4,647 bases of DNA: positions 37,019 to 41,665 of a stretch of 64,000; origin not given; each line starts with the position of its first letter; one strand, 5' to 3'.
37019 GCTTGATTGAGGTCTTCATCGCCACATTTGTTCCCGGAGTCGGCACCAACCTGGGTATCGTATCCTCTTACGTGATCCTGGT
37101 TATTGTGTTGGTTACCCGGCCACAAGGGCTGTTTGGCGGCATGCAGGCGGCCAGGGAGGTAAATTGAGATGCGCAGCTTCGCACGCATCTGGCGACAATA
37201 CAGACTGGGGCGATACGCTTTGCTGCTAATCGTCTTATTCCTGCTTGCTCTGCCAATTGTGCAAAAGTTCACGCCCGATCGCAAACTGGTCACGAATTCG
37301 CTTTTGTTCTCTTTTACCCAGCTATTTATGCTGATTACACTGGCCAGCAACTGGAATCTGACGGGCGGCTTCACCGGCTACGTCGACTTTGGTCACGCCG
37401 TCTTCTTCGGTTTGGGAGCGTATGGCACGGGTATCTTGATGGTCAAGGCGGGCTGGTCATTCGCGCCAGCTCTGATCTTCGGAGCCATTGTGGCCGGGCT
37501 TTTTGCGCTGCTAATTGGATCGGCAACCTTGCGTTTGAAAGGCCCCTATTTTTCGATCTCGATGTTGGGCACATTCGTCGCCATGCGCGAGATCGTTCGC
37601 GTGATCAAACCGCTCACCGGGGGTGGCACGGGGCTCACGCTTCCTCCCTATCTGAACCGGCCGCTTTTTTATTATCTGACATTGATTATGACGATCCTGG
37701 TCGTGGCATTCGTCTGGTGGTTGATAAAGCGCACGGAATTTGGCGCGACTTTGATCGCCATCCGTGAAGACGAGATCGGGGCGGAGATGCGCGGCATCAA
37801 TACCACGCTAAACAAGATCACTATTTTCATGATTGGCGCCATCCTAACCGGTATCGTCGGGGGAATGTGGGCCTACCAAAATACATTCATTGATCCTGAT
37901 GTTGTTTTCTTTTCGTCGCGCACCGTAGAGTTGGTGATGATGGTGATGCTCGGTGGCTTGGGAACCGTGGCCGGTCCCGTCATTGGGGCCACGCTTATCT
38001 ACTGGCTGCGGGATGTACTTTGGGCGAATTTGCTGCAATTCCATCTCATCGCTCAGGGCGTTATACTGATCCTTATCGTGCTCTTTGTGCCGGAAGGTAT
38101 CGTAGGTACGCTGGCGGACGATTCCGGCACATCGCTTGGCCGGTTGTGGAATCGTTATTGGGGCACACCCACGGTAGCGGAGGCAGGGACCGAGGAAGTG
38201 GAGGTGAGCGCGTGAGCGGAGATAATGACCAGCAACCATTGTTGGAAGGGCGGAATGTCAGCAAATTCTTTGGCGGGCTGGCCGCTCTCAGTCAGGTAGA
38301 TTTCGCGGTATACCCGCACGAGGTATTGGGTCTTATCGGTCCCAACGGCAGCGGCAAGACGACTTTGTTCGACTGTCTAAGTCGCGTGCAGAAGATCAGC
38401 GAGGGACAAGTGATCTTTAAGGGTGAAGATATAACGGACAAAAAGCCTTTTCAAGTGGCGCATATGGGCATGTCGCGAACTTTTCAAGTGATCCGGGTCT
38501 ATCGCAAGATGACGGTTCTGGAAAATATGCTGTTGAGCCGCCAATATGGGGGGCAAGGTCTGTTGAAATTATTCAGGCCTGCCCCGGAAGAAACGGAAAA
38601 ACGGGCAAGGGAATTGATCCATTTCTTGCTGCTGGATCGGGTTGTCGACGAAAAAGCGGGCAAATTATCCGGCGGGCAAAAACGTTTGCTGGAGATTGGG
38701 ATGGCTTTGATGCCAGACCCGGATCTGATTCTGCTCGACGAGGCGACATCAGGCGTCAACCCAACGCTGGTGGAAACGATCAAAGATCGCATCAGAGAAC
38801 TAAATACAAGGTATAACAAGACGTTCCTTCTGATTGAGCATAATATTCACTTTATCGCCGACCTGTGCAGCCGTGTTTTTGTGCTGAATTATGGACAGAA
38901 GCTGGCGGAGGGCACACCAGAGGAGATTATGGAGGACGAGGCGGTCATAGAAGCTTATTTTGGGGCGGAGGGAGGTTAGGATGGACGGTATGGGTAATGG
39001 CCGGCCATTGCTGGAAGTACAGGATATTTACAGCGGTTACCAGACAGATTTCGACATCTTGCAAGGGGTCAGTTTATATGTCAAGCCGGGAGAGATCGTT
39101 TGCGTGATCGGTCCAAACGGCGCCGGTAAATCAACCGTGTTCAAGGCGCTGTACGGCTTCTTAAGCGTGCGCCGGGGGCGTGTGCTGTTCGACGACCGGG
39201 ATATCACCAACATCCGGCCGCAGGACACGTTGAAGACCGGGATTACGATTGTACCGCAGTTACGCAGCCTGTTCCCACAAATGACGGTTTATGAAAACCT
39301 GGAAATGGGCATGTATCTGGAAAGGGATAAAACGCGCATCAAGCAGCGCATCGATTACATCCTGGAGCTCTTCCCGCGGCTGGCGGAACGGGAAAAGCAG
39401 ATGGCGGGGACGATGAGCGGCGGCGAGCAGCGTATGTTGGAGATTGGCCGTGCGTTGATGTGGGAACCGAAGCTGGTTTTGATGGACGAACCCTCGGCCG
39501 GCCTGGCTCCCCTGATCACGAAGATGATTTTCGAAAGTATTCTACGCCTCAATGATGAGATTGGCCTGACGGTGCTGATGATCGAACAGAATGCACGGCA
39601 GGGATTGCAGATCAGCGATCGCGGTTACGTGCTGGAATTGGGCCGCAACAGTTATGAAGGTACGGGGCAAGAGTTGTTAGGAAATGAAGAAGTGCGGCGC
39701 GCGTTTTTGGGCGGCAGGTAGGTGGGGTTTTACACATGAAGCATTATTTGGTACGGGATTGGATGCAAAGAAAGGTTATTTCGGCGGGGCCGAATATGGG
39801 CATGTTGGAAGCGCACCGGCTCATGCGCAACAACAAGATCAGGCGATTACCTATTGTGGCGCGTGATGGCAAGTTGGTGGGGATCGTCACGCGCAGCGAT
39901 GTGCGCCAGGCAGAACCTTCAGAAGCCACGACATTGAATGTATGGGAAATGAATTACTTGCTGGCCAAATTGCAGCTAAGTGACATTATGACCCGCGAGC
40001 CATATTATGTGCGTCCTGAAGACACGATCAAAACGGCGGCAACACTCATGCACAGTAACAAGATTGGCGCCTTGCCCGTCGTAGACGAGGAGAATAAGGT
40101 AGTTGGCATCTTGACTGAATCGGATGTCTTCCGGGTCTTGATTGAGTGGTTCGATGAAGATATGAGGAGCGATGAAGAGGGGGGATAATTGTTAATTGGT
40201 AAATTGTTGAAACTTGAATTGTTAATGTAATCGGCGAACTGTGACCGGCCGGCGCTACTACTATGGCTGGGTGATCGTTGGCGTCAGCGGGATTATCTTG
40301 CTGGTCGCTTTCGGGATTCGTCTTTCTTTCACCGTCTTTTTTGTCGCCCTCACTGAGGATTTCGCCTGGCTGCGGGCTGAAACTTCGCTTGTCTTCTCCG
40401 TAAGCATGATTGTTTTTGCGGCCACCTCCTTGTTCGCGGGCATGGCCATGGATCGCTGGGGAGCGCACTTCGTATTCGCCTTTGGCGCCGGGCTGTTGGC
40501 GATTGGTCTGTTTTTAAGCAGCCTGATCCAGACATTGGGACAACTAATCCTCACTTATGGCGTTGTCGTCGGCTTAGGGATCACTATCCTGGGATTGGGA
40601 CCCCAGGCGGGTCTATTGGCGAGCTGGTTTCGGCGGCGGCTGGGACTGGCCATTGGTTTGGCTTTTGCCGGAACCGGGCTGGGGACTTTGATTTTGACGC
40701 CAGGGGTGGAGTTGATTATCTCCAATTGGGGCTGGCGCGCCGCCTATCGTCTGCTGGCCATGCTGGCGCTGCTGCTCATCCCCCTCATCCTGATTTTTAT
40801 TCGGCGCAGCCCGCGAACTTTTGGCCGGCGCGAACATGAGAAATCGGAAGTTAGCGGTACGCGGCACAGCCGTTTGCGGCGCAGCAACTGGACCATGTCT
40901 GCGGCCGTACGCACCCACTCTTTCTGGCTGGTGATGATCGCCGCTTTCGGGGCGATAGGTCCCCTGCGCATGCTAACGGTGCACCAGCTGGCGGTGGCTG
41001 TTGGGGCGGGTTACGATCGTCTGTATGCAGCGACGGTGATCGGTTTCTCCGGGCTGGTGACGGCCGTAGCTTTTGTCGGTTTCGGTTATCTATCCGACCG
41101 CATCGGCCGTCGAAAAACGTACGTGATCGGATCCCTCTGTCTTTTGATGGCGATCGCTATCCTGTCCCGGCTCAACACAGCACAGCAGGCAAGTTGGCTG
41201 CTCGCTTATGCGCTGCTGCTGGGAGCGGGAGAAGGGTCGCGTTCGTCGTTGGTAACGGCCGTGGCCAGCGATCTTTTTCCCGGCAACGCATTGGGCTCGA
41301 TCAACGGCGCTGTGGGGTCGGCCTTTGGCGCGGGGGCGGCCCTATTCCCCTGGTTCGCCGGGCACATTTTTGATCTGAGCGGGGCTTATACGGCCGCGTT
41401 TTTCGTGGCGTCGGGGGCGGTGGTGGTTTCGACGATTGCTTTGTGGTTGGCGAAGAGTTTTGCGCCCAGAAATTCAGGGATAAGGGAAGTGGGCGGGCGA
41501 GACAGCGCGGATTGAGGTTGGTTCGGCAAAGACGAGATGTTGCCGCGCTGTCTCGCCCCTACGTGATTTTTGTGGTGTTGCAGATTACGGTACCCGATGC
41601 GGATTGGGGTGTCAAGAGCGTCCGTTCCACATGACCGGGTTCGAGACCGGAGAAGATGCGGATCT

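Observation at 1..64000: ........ is a highly iterated octamer palindrome (HIP-like) in this genome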

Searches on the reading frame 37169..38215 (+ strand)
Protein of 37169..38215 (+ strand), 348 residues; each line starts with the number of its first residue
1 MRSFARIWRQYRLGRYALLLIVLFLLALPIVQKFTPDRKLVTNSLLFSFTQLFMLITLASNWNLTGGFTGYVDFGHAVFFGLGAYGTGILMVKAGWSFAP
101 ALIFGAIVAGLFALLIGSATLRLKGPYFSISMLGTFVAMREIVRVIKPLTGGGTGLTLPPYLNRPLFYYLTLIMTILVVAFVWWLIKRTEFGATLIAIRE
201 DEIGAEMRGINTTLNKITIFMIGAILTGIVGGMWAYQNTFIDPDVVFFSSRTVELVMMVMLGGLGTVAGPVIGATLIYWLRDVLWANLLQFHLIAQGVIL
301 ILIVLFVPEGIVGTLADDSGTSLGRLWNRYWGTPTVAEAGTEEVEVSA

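Call 8: search_protein_families(library=pfam, proteins=[window:37169-38215:+])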
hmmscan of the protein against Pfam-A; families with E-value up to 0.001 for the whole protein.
window:37169-38215:+ (348 aa): 1 family
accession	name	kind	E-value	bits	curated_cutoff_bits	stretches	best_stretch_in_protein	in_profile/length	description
PF02653.21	BPD_transp_2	-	1.6e-38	132.8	26.8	1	45-304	2-266/269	Branched-chain amino acid transport system / permease component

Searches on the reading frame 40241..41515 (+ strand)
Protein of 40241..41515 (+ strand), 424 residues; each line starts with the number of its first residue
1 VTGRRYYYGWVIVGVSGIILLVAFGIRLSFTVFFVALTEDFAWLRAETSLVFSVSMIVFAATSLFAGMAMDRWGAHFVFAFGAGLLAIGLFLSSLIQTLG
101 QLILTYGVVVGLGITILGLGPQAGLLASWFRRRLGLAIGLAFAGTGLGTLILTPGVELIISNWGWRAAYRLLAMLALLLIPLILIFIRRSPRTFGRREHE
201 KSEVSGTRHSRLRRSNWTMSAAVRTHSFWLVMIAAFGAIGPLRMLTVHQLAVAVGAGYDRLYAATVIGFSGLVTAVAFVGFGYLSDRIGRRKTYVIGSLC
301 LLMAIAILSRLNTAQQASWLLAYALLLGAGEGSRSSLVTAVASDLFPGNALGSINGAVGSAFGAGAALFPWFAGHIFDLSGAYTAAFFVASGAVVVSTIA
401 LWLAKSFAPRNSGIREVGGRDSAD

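Call 8: search_protein_families(library=pfam, proteins=[window:40241-41515:+])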
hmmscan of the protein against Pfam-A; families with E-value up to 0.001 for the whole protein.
window:40241-41515:+ (424 aa): 2 families
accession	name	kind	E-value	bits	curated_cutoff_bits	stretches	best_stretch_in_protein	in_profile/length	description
PF07690.21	MFS_1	-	1.3e-46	159.6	33.4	2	19-308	5-285/347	Major Facilitator Superfamily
PF00083.30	Sugar_tr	-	2.5e-07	30.4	22.3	1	44-397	44-431/452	Sugar (and other) transporter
